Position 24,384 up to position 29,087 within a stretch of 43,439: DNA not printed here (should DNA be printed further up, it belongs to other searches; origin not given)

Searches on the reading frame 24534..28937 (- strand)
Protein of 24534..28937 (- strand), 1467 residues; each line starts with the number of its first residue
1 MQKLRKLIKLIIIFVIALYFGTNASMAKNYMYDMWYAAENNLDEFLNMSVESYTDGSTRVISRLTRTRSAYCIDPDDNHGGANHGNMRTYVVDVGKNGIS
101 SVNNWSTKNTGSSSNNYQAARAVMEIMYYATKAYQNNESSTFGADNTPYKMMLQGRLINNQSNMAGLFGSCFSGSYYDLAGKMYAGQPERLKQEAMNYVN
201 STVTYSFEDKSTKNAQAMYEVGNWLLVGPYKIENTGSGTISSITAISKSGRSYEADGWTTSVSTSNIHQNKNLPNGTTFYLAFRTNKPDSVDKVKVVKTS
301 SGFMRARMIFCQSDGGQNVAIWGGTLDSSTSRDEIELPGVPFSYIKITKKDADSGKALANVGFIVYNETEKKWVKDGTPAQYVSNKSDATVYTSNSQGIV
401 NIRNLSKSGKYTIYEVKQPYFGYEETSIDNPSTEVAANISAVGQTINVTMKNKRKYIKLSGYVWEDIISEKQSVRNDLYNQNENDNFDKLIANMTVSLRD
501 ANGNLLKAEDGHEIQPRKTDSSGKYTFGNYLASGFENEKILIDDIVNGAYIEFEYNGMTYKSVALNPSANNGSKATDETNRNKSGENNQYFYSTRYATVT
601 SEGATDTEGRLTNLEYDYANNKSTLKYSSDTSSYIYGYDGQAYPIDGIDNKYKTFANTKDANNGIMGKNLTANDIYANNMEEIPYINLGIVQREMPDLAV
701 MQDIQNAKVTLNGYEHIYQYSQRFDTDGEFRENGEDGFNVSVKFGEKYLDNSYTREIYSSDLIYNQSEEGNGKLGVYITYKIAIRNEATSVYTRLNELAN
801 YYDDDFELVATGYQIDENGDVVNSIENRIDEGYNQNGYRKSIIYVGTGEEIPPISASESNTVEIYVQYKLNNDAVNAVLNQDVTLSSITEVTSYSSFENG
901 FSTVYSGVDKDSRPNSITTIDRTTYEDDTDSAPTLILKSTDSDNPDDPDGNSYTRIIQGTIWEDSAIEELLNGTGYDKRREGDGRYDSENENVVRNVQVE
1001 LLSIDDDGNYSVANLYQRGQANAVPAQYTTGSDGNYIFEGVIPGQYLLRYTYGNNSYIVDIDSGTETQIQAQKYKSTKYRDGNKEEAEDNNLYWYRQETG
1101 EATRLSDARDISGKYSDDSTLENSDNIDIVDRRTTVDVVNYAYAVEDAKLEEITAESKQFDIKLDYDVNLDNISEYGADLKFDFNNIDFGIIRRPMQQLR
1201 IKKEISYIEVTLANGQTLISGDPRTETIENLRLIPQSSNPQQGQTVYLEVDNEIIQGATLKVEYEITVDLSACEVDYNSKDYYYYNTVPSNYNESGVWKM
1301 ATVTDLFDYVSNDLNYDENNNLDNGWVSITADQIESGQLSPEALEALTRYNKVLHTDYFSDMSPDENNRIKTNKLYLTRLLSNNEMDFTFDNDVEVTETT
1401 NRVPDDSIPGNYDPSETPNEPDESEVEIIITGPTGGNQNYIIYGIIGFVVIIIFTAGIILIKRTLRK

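Call 57: search_protein_families(library=pfam, proteins=[window:24534-28937:-], max_evalue=1)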
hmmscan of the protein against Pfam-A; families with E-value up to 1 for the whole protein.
window:24534-28937:- (1467 aa): 4 families
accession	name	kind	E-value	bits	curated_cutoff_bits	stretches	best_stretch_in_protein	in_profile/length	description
PF17802.7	SpaA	-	6.6e-13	49.1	23.1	2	345-453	3-90/91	Prealbumin-like fold domain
PF17210.9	SdrD_B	-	8.8e-06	26.3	29.7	2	992-1080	22-94/112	SdrD B-like domain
PF13620.12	CarboxypepD_reg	-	6.6e-05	23.6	32.3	1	1020-1053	24-57/82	Carboxypeptidase regulatory-like domain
PF00775.27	Dioxygenase_C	-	0.077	12.9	27.3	1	993-1050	43-100/182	Dioxygenase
